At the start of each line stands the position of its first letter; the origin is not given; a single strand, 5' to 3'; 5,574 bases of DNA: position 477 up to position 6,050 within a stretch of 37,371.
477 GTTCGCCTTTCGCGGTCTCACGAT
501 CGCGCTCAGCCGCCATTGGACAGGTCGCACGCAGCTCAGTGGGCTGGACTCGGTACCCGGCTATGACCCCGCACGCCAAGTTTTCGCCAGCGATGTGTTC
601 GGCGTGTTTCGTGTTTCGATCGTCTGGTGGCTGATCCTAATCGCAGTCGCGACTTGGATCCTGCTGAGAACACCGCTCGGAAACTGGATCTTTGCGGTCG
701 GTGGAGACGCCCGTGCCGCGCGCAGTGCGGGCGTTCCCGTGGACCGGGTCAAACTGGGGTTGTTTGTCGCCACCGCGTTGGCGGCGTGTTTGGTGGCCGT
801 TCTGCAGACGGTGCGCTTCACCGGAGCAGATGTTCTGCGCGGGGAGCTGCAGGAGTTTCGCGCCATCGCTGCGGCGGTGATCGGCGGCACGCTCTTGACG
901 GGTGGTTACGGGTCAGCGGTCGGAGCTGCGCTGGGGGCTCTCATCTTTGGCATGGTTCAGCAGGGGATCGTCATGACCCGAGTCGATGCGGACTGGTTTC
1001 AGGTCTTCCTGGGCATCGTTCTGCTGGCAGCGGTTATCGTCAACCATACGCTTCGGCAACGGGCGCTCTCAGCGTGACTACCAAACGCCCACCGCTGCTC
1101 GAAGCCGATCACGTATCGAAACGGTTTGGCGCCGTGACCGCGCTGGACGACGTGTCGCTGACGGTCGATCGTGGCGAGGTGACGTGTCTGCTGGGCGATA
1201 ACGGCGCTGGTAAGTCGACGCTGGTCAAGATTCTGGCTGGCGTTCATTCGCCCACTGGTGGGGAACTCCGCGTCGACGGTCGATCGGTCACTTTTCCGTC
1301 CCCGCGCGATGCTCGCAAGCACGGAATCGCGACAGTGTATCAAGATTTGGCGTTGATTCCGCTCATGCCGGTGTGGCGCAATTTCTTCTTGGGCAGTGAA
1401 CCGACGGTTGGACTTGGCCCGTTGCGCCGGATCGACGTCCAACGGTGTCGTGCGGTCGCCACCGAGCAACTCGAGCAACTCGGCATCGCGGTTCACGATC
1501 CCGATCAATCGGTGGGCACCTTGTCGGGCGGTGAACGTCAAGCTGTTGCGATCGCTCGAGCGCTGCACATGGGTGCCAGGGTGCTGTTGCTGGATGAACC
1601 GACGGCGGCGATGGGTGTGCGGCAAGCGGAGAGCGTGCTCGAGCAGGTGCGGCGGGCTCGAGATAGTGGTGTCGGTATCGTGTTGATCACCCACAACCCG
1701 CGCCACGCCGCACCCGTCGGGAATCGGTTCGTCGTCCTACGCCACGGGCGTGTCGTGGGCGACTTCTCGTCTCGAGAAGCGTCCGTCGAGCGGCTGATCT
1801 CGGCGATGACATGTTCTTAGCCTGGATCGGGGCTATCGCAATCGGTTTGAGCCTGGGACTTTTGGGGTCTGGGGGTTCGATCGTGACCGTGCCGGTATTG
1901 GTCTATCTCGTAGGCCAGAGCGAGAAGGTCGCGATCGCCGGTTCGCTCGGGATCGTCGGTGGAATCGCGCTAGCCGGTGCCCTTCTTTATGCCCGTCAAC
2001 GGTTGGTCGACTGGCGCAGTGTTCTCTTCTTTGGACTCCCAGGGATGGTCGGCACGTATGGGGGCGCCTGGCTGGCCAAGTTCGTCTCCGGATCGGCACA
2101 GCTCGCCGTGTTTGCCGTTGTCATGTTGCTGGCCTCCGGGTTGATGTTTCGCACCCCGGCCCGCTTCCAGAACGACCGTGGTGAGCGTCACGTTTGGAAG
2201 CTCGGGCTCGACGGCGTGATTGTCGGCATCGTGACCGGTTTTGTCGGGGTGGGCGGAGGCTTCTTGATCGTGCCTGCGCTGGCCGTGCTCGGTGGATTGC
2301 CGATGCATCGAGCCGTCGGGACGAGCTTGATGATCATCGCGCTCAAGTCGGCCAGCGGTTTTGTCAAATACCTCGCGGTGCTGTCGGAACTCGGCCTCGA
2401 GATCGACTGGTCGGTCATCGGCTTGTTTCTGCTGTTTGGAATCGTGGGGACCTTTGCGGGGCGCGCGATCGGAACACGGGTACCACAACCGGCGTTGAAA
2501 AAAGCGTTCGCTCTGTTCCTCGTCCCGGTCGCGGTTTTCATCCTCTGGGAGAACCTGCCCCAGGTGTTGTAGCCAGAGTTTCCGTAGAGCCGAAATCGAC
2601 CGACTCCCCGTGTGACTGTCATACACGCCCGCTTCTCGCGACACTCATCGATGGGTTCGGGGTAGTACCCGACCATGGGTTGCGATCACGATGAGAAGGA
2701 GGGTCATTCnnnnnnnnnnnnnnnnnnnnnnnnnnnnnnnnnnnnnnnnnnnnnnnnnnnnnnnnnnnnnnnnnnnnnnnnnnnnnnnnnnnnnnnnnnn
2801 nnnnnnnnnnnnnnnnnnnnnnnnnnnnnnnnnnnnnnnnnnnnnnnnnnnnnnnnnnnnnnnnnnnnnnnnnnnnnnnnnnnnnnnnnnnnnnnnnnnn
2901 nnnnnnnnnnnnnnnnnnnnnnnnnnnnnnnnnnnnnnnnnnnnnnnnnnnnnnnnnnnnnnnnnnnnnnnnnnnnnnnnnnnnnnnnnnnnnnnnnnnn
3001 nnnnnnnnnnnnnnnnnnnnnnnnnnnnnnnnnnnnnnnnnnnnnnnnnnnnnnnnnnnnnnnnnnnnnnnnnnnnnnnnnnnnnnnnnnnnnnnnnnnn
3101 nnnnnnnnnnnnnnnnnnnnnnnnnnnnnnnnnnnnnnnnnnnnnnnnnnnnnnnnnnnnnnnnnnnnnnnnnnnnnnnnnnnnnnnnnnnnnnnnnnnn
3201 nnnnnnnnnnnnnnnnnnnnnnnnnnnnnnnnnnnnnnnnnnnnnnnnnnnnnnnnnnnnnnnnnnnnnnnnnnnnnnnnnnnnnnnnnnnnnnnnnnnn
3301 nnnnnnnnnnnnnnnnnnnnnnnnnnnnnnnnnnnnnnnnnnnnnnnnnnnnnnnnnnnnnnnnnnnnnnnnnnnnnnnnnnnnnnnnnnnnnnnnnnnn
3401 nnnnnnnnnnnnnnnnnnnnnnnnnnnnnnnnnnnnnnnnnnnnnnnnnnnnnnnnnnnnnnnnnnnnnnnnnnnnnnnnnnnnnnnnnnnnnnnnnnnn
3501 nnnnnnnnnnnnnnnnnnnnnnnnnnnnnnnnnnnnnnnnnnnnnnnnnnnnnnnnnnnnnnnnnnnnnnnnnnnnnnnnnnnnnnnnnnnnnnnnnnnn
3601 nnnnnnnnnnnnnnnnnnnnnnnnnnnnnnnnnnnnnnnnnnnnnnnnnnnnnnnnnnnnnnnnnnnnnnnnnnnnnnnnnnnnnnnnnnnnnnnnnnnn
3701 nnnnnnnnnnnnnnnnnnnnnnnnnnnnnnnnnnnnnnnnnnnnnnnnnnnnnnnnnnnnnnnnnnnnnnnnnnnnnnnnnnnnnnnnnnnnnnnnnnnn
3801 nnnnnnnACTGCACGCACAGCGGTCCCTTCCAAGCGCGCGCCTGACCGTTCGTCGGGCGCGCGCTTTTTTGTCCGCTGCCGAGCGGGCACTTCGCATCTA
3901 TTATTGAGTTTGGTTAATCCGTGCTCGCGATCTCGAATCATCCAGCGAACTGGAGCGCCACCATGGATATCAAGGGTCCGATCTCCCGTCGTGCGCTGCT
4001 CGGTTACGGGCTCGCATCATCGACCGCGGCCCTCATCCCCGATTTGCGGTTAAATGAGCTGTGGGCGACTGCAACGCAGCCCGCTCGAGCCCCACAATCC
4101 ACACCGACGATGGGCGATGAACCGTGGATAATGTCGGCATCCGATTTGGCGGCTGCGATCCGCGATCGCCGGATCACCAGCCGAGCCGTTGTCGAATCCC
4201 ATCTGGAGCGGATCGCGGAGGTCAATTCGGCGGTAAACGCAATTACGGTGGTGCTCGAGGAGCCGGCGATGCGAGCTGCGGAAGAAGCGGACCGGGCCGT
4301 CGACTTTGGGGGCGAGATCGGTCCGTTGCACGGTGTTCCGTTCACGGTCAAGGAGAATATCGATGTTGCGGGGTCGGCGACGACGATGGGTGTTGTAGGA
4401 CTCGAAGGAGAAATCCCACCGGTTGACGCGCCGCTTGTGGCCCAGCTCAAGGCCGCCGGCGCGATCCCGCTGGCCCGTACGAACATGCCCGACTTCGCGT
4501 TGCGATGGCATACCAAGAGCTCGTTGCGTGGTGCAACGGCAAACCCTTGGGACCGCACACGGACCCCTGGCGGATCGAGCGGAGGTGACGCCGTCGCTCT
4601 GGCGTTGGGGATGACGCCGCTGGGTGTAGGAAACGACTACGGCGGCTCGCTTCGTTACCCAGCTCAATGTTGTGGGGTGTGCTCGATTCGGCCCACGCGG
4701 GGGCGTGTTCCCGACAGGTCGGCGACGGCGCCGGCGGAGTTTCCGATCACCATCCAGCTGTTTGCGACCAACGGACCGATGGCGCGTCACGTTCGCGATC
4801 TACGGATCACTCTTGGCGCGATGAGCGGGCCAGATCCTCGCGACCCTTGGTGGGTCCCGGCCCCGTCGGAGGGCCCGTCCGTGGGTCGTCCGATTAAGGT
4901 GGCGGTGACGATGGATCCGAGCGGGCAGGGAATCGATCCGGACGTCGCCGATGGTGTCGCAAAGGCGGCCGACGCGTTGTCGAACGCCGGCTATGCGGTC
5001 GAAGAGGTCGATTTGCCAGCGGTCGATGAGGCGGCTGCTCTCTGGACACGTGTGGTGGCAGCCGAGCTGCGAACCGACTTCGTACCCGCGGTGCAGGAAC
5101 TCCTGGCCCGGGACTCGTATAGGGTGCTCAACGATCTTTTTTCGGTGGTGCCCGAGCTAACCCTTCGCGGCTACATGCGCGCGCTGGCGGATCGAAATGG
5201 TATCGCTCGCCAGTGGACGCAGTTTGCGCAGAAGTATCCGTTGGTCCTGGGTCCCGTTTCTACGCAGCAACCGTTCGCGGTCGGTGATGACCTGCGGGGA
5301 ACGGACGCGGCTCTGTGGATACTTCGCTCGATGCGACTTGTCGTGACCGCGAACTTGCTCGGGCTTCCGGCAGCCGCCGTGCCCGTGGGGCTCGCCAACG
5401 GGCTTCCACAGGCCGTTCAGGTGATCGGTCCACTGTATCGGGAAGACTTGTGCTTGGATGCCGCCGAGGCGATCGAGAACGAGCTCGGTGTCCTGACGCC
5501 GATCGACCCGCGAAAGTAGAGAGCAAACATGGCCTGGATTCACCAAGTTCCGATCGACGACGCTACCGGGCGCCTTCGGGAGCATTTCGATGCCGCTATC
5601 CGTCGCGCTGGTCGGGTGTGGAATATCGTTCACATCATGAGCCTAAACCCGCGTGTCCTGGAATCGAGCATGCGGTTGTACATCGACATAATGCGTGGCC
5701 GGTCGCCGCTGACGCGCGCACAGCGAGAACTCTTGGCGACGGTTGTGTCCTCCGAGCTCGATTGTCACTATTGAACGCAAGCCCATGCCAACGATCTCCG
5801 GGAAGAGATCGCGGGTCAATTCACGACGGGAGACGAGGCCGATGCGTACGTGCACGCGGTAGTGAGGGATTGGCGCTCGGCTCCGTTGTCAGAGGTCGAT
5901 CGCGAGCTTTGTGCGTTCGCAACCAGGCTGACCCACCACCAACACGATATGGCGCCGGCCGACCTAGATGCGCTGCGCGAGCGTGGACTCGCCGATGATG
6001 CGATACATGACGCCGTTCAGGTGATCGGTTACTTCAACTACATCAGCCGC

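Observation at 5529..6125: In-frame UGA at the CxxC redox motif of an AhpD/CMD-family protein, with a SECIS-like hairpin: likely selenoprotein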

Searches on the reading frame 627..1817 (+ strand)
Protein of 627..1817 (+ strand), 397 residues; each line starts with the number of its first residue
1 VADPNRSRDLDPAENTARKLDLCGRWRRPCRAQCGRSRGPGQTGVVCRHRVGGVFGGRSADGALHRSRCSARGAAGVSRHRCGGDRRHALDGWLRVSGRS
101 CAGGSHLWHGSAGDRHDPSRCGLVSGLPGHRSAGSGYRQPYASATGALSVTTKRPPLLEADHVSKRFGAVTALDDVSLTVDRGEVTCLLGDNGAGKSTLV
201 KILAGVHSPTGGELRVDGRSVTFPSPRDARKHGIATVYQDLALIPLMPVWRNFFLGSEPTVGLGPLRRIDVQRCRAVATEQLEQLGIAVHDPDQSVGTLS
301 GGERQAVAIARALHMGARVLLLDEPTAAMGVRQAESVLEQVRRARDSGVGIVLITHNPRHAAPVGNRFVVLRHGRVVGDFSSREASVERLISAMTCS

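Call 13: search_protein_families(library=pfam, proteins=[window:627-1817:+])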
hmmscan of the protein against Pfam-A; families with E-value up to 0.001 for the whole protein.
window:627-1817:+ (397 aa): 4 families
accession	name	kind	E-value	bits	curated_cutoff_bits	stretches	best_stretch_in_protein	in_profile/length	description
PF00005.33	ABC_tran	-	1.9e-33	116.4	25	1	173-327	1-137/137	ABC transporter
PF13304.12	AAA_21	-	4.1e-10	40.7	27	1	185-232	1-61/304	AAA domain, putative AbiEii toxin, Type IV TA system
PF09818.15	ABC_ATPase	-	7e-06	25.7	23.2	0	295-330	154-189/283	P-loop domain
PF13555.12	AAA_29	-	0.00037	20.6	27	1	174-200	13-39/61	P-loop containing region of AAA domain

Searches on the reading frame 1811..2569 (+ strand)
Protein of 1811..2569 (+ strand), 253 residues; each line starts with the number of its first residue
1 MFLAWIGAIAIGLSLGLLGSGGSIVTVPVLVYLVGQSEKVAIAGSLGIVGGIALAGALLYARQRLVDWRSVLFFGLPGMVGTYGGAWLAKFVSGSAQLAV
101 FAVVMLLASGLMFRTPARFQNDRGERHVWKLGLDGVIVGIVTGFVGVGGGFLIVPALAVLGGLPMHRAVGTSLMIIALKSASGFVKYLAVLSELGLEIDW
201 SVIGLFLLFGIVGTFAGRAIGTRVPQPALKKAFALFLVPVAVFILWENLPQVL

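Call 13: search_protein_families(library=pfam, proteins=[window:1811-2569:+])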
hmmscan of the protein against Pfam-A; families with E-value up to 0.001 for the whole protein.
window:1811-2569:+ (253 aa): 1 family
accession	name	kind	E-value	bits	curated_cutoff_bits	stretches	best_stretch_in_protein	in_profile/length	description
PF01925.25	TauE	-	4.5e-47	161.1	32.6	1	6-242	3-235/237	Sulfite exporter TauE/SafE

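Call 45: find_encoding_contigs(protein=window:1811-2569:+, max_places=3, flank=10000)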
Protein window:1811-2569:+ (253 aa): 7 contigs read that carry it; 3 places shown.
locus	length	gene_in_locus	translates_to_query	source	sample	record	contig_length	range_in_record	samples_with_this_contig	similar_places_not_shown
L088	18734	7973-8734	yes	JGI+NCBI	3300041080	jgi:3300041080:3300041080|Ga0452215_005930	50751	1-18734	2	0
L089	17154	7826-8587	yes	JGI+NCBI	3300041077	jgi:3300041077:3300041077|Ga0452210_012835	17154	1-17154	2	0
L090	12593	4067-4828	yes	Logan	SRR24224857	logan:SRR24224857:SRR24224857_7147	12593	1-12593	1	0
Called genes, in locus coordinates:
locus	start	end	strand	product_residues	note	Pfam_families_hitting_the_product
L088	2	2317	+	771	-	?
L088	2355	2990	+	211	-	PF00730:HhH-GPD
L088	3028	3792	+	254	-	-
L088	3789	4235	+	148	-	PF18899:DUF5655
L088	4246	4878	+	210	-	PF00302:CAT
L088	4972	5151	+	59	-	PF04024:PspC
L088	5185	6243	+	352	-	PF00532:Peripla_BP_1, PF13407:Peripla_BP_4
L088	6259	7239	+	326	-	PF02653:BPD_transp_2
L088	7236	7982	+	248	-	PF00005:ABC_tran, PF09818:ABC_ATPase (faint), PF13304:AAA_21 (faint)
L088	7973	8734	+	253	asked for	PF01925:TauE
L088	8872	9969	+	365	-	-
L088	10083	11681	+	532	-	PF01425:Amidase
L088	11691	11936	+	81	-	PF04636:PA26 (weak)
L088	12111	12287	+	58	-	-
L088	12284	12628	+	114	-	-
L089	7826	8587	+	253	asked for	PF01925:TauE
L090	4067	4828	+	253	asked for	PF01925:TauE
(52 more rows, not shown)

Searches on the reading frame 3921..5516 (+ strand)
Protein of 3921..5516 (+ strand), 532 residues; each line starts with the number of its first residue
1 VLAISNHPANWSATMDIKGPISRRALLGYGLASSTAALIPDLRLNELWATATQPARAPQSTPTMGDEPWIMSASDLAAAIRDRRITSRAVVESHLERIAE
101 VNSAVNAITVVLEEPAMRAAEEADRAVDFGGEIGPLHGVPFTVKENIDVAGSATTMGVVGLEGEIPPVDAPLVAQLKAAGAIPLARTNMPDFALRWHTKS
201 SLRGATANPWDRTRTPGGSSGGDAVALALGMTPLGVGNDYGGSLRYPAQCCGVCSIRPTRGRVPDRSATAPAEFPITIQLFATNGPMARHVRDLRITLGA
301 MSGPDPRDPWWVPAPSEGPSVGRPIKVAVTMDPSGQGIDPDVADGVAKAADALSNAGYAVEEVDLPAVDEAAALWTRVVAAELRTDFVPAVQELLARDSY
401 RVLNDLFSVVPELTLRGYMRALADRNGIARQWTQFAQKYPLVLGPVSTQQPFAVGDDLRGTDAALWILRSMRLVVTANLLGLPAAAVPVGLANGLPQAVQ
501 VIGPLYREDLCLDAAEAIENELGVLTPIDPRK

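Call 7: search_protein_families(library=pfam, proteins=[window:3921-5516:+])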
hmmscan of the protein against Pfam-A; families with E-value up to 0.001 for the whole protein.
window:3921-5516:+ (532 aa): 1 family
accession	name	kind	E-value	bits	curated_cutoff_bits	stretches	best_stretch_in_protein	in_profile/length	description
PF01425.27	Amidase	-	2.8e-98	330.3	27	1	90-512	2-445/445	Amidase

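Call 42: find_encoding_contigs(protein=window:3921-5516:+, max_places=4, flank=10000)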
Protein window:3921-5516:+ (532 aa): no gene with exactly this product is on record in the collection.

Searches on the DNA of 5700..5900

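Call 25: search_rna_families(source=window, start=5700, end=5900, threshold=evalue, max_evalue=10)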
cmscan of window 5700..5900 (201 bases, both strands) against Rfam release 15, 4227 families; matches with E-value up to 10: 1.
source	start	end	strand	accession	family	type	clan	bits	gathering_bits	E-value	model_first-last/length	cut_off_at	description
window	5765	5822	-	RF02308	TtnuCD34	Gene; snRNA; snoRNA; CD-box;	-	12.6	80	5.7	1-64/64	no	Tetrahymena snoRNA TtnuCD34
